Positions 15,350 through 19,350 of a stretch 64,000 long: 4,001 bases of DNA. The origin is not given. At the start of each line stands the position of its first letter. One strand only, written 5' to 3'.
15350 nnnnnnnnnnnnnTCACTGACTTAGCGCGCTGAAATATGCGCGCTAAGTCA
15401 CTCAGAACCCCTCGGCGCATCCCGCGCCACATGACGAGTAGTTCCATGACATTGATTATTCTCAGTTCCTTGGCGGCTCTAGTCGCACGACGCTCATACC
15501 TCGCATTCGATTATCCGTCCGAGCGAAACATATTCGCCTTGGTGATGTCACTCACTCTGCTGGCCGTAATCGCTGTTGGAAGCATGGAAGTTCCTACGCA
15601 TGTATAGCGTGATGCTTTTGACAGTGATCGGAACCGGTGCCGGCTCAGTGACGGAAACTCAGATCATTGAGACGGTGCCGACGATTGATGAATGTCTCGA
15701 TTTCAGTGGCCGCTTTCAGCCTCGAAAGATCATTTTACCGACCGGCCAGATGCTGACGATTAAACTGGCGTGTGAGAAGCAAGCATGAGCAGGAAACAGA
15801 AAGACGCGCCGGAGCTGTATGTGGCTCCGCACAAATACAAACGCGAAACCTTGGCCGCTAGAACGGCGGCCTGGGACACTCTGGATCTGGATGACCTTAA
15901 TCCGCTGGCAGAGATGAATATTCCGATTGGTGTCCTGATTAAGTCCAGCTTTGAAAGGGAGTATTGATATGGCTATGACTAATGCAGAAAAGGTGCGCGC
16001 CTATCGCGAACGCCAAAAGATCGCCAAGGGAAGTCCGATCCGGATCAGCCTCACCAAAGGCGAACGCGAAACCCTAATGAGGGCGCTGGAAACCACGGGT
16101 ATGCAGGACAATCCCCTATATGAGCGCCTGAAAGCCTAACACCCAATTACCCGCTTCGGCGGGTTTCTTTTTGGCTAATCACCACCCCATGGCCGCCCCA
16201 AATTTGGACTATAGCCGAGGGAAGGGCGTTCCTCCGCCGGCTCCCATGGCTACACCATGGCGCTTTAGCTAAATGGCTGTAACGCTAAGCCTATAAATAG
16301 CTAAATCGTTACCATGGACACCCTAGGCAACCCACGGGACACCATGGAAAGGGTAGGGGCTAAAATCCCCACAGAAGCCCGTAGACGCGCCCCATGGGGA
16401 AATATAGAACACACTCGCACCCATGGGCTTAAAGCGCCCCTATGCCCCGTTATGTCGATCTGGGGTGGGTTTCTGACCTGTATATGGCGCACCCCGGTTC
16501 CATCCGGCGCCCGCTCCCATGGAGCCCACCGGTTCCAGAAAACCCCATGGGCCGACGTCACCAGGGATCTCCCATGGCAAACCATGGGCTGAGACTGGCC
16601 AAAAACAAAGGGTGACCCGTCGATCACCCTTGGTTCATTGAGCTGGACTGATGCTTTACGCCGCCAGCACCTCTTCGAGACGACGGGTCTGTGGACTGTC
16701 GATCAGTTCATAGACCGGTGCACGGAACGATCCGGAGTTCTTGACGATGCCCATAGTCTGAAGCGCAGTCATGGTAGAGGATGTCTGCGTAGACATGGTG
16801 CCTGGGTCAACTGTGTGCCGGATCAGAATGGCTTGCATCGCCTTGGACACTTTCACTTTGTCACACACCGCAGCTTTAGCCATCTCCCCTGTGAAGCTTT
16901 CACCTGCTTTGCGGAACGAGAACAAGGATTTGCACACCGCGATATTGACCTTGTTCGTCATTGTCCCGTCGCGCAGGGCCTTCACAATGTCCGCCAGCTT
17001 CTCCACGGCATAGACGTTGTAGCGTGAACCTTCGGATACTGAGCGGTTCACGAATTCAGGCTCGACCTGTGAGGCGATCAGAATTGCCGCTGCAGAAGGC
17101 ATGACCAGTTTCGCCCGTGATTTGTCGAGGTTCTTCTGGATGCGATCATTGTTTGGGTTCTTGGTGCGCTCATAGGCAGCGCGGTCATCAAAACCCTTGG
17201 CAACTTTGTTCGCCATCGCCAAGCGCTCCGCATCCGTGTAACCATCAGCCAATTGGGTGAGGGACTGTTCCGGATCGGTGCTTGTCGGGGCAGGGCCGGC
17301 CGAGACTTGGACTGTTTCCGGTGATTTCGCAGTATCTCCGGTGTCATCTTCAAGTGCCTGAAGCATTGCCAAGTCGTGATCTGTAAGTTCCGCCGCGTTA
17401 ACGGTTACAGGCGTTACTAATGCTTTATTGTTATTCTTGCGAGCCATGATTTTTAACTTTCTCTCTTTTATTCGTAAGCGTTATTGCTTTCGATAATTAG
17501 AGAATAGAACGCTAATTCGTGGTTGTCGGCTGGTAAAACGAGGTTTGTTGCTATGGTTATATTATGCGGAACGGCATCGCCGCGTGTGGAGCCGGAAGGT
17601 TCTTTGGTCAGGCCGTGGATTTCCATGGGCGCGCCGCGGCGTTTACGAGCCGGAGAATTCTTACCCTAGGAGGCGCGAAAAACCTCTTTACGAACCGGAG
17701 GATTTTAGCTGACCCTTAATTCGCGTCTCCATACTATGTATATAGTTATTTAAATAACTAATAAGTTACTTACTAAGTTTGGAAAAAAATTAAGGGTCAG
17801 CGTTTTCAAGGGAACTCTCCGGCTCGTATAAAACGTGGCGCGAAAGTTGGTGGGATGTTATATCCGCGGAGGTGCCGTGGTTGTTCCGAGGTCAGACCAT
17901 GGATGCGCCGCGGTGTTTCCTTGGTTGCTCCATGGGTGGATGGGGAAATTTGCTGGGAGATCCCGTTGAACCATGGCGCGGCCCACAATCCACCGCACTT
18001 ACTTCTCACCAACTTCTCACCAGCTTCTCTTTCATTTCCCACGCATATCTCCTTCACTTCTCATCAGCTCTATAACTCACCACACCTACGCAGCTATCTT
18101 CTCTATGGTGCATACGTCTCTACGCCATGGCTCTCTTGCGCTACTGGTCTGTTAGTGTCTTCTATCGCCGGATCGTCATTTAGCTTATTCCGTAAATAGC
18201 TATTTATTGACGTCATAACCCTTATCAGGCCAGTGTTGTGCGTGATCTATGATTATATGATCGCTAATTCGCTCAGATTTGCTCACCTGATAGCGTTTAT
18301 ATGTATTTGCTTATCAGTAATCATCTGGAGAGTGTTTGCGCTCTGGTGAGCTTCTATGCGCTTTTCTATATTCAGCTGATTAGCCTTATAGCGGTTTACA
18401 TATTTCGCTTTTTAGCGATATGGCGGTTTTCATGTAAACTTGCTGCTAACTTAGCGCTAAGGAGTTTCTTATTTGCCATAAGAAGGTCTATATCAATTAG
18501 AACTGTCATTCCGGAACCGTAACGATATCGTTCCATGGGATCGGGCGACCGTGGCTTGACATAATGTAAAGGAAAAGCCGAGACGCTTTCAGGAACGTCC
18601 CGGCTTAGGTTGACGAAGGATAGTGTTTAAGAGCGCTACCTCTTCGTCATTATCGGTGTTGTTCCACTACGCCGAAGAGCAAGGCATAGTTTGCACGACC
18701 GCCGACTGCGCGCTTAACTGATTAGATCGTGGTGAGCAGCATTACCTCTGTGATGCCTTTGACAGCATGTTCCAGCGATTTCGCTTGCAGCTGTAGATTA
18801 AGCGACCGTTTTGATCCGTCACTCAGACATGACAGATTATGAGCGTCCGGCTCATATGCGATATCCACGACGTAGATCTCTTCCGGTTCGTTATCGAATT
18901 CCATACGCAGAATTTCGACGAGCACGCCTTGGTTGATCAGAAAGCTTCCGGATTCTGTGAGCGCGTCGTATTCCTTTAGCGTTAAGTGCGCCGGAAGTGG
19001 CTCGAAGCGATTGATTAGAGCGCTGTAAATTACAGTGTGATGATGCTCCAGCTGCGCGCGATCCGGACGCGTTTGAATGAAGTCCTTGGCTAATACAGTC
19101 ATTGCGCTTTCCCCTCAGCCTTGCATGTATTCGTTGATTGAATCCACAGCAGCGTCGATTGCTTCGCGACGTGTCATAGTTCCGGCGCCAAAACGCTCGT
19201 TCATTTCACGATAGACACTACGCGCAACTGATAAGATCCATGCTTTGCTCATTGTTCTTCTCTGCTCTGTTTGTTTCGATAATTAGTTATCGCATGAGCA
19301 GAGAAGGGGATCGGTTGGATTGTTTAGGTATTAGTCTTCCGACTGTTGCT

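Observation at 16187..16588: Iteron-like array of ~11 CCATGG repeats in a 400-bp ORF-poor stretch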

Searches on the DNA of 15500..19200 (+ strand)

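Call 8: search_dna_similar(query=window:15500-19200:+, collection=phages, mode=near)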
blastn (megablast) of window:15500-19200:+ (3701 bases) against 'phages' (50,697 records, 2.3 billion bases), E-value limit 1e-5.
No match.

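Call 9: search_dna_similar(query=window:15500-19200:+, collection=plasmids, mode=near)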
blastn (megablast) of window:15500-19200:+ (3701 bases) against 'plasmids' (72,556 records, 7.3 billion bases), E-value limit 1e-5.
No match.

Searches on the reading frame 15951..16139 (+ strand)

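Call 6: search_protein_families(library=pfam, proteins=[window:15951-16139:+], max_evalue=0.1)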
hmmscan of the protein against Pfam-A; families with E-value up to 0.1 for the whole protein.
window:15951-16139:+ (62 aa): 1 family
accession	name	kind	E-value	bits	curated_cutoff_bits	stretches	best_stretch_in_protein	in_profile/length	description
PF15636.11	Tox-GHH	-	0.0038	17.6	25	1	8-52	10-54/78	GHH signature containing HNH/Endo VII superfamily nuclease toxin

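Call 7: search_protein_families(library=phrogs, proteins=[window:15951-16139:+], max_evalue=0.01)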
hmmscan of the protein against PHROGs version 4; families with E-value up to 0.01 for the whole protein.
window:15951-16139:+ (62 aa): 1 family
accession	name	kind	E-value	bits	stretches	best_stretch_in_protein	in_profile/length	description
phrog_536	-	transcription regulation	0.00082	20.5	1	7-55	2-50/115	transcriptional regulator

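Call 75: search_protein_families(library=ncbifam, proteins=[window:15951-16139:+], max_evalue=1)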
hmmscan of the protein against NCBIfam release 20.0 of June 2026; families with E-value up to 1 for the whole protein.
window:15951-16139:+ (62 aa): 0 families
